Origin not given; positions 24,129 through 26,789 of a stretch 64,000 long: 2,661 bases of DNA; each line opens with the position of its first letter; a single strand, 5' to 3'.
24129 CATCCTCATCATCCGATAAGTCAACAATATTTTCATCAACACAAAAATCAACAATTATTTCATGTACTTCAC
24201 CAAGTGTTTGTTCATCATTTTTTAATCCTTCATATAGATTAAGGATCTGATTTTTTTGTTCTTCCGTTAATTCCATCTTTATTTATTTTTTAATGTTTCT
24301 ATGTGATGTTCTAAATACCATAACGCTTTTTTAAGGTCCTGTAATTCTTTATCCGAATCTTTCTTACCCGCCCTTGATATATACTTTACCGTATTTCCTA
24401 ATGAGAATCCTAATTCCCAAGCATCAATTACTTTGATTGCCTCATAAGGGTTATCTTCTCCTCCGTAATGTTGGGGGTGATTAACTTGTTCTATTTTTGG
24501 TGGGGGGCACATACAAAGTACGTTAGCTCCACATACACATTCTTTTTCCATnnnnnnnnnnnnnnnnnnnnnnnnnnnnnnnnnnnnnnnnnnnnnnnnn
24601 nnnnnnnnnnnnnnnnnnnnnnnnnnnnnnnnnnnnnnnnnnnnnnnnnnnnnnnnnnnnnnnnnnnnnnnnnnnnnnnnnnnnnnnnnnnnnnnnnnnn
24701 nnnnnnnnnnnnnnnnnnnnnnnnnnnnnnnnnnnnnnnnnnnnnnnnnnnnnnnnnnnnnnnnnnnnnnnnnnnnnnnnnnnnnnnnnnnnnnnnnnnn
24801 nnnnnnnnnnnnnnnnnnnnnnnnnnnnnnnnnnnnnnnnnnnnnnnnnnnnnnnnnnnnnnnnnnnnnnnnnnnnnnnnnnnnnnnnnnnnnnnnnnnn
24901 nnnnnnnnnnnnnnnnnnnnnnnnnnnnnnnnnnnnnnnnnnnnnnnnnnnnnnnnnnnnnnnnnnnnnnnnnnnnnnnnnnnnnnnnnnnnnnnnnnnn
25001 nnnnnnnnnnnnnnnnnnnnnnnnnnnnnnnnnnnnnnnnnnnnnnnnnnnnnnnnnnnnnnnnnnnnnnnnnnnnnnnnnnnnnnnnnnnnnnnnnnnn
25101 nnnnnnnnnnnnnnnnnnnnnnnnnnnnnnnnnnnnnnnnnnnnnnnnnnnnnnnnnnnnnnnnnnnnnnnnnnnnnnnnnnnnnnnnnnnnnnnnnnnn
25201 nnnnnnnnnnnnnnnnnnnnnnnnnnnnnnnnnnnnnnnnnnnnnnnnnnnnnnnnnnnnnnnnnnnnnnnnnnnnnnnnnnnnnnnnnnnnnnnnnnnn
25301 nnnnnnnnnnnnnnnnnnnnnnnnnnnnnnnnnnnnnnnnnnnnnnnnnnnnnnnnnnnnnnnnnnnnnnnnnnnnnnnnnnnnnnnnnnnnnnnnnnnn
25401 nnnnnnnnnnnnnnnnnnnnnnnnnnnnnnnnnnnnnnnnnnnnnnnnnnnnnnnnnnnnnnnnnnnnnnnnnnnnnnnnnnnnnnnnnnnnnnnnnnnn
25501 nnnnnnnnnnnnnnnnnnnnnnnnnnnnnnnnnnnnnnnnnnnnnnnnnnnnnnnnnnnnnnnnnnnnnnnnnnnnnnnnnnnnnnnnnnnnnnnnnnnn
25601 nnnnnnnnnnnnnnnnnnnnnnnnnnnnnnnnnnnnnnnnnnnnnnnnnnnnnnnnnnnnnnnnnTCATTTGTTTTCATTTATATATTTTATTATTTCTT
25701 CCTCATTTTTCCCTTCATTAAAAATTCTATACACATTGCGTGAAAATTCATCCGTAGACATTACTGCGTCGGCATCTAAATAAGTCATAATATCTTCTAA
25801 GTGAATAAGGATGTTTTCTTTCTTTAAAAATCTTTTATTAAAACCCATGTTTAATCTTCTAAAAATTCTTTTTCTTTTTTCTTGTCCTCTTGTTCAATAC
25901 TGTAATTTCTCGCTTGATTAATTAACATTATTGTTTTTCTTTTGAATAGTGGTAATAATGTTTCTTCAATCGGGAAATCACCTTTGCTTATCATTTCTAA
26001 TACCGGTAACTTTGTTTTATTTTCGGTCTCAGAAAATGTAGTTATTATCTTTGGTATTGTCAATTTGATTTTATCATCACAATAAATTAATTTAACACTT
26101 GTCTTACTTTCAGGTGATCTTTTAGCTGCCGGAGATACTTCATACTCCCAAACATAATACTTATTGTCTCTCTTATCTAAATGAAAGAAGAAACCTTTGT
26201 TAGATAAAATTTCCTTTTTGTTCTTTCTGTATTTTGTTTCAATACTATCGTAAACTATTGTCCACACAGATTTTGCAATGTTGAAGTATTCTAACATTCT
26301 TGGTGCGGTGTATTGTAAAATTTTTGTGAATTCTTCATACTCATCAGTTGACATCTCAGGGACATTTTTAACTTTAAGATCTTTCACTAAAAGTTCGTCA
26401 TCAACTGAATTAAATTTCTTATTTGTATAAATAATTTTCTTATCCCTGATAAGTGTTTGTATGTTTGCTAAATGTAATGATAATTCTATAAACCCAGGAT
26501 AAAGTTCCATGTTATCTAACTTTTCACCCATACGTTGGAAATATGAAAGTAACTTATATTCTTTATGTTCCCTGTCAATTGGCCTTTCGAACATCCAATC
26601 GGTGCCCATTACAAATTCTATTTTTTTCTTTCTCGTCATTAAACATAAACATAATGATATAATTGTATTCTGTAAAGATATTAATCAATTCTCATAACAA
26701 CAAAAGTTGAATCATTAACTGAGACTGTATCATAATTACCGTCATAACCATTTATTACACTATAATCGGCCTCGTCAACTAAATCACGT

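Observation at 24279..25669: Type-II-like glutamine synthetase as a phage auxiliary metabolic gene, overlapping a DUF3310 gene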

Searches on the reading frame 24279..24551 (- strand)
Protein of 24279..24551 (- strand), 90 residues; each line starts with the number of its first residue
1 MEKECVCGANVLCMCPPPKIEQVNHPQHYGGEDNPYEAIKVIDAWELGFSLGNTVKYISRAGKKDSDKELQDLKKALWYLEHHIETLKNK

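Call 3: search_protein_families(library=pfam, proteins=[window:24279-24551:-], max_evalue=0.01)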
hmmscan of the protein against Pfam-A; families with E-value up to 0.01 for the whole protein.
window:24279-24551:- (90 aa): 1 family
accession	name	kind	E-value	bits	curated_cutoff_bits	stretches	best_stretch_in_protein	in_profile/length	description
PF11753.13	DUF3310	-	5.4e-15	55.6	24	1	23-81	1-60/60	Protein of unknwon function (DUF3310)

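Call 4: search_protein_families(library=ncbifam, proteins=[window:24279-24551:-], max_evalue=0.01)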
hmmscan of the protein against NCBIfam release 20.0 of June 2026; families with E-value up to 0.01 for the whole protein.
window:24279-24551:- (90 aa): 0 families

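Call 5: search_protein_families(library=phrogs, proteins=[window:24279-24551:-], max_evalue=0.001)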
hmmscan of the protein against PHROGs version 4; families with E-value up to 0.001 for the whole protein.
window:24279-24551:- (90 aa): 23 families
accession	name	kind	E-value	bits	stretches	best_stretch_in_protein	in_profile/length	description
phrog_236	-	other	1.5e-24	88.4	1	13-89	231-307/431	nucleotide kinase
phrog_4943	-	unknown function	3.3e-21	77.4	1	7-89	75-161/166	-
phrog_4897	-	other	2.6e-20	74.3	1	21-89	113-182/186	kinase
phrog_11324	-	other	1.5e-18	68.7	1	18-88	6-72/139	nucleotide kinase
phrog_1689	-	other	1.3e-17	65.5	1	21-90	165-237/243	nucleotide kinase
phrog_25460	-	unknown function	2.7e-16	60.6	1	21-89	75-142/144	-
phrog_4472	-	other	6.3e-15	56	1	22-90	13-80/100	nucleotide kinase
phrog_5839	-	unknown function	6.1e-14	53.1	1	21-89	6-69/128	-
phrog_26005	-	unknown function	2.6e-13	51.1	1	21-88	242-307/310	-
phrog_11450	-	unknown function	7.2e-12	45.9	1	21-88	324-389/394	-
phrog_2781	-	unknown function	7.8e-10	40.2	1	21-85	175-242/253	-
phrog_2585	-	other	1.2e-09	39.8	1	17-84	92-164/175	nucleotide kinase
phrog_18538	-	unknown function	1.1e-08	36.1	1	20-83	2-67/159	-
phrog_13649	-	unknown function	1.6e-08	35.7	1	22-80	5-59/127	-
phrog_2387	-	other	5.9e-08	34.1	1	21-88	3-72/147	nucleotide kinase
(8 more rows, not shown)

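Call 52: search_dna_similar(query=window:24279-24551:-, collection=phages, mode=protein, max_rows=40, rows=spread, max_evalue=0.001)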
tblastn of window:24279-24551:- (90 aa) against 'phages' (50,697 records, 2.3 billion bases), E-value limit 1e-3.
Records with a match: 745; places in all: 748; records where one place covers at least 80% of the query: 59.
Best place of each record, by identity: 60-80% 24; <60% 721.
By first word of the organism name: Mycobacterium 119; Klebsiella 85; Enterococcus 67; Listeria 59; Staphylococcus 41; Synechococcus 40; Clostridium 33; Moraxella 29; Arthrobacter 25; Streptomyces 21; and 45 more.
By host as written in the record: Mycobacterium smegmatis mc2 155 92; Klebsiella pneumoniae 50; - 45; Listeria monocytogenes 45; Moraxella catarrhalis 29; Clostridium perfringens 21; Enterococcus faecalis 20; Arthrobacter sp. ATCC 21022 15; and 193 more.
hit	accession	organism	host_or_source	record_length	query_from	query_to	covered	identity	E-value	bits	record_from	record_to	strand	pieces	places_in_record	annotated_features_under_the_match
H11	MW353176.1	Flavobacterium phage vB_FspM_immuto_3-5A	Flavobacterium sp. LMO8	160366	19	89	79%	71.8%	5e-26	104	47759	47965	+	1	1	protein of unknown function DUF3310 | PD-(D/E)XK nuclease superfamily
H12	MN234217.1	Arthrobacter phage Ichor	Arthrobacter sp. ATCC 21022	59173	21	88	76%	61.8%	2e-17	80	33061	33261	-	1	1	50: hypothetical protein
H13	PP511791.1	Dulem virus 39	Propithecus coquereli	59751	20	88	77%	51.4%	3e-13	69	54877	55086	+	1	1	nucelotide kinase | hypothetical protein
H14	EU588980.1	Clostridium phage phiCP39-O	Clostridium perfringens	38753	21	86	73%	48.5%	9e-11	62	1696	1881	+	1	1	hypothetical protein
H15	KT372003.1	Mycobacterium phage Lumos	Mycobacterium smegmatis mc2 155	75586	25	90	73%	47.8%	6e-10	59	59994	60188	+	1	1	hypothetical protein (x2)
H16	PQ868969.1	Curtobacterium phage Shayna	Curtobacterium flaccumfaciens NRRL ...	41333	23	88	73%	47.0%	2e-10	61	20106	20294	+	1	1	24: hypothetical protein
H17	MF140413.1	Mycobacterium phage Kingsolomon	Mycobacterium smegmatis mc2 155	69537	25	90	73%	46.3%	2e-9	57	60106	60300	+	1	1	92: hypothetical protein | 91: hypothetical protein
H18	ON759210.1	Streptococcus phage vB_SbRt-pBovineS21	Streptococcus equinus KCTC 4834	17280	26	88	70%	47.6%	9e-9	56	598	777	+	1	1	hypothetical protein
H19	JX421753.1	Enterobacteria phage T7M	Escherichia coli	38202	18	81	71%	45.9%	5e-5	45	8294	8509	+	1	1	hypothetical protein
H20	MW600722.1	Klebsiella phage KPP-5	Klebsiella pneumoniae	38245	18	81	71%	45.9%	7e-5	45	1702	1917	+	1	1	DUF3310 domain-containing protein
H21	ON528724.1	Shigella phage ESh12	Shigella sp.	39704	18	81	71%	45.9%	2e-4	43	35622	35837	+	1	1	nucleotide kinase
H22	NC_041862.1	Listeria phage LP-064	Listeria monocytogenes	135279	21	88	76%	42.9%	7e-8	53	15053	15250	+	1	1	hypothetical protein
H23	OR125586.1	Listeria phage cka16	Listeria monocytogenes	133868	21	87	74%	43.5%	6e-8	54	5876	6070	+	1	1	record has no annotation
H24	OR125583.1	Listeria phage cka8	Listeria monocytogenes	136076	21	87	74%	43.5%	8e-8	53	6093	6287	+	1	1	record has no annotation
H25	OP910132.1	Gordonia phage Wooper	Gordonia rubripertincta NRRL B-16540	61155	16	81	73%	43.9%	1e-7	53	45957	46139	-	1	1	53: hypothetical protein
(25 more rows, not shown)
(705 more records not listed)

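Call 75: search_solved_structures(query=window:24279-24551:-, max_evalue=1, show_alignments=2)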
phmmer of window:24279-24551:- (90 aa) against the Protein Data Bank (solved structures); distinct sequences matched with E-value up to 1: 0.

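Call 80: predict_structure(protein=window:24279-24551:-)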
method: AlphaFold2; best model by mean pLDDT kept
length: 90 residues; sequences in the alignment: 1
mean_pLDDT: 50.7   pTM: 0.30
mean pLDDT of the five models: 50.7, 50.7, 48.6, 45.5, 42.9
residues with pLDDT >= 90: 0; 70-90: 6; 50-70: 35; < 50: 49
segments of 3 or more residues with pLDDT < 50: 20-63
pLDDT, mean of each block of 10 residues (from residue 1): 59 59 41 40 40 44 52 67 56
secondary structure, 60 per line:
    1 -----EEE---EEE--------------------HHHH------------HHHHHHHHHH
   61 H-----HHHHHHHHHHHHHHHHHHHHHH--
elements in order: E6-8 E12-14 H35-38 H51-61 H67-88

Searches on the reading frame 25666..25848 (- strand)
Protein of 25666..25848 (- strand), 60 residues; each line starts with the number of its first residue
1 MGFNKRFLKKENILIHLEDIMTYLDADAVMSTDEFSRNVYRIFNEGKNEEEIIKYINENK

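Call 3: search_protein_families(library=pfam, proteins=[window:25666-25848:-], max_evalue=0.01)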
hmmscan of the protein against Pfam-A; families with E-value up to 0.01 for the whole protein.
window:25666-25848:- (60 aa): 0 families

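Call 5: search_protein_families(library=phrogs, proteins=[window:25666-25848:-], max_evalue=0.001)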
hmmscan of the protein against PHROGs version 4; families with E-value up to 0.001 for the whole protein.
window:25666-25848:- (60 aa): 0 families

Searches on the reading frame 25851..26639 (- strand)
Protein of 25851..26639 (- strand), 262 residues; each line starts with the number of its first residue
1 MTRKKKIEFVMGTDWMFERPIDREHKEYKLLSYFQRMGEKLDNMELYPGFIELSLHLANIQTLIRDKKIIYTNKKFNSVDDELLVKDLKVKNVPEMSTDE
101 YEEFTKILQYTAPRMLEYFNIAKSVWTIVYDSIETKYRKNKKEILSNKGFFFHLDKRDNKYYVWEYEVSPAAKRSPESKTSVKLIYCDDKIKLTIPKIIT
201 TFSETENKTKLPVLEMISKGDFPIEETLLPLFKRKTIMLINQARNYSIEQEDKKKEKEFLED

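Call 3: search_protein_families(library=pfam, proteins=[window:25851-26639:-], max_evalue=0.01)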
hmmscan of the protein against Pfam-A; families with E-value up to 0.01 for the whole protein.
window:25851-26639:- (262 aa): 0 families

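Call 5: search_protein_families(library=phrogs, proteins=[window:25851-26639:-], max_evalue=0.001)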
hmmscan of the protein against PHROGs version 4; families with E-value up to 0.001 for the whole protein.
window:25851-26639:- (262 aa): 0 families
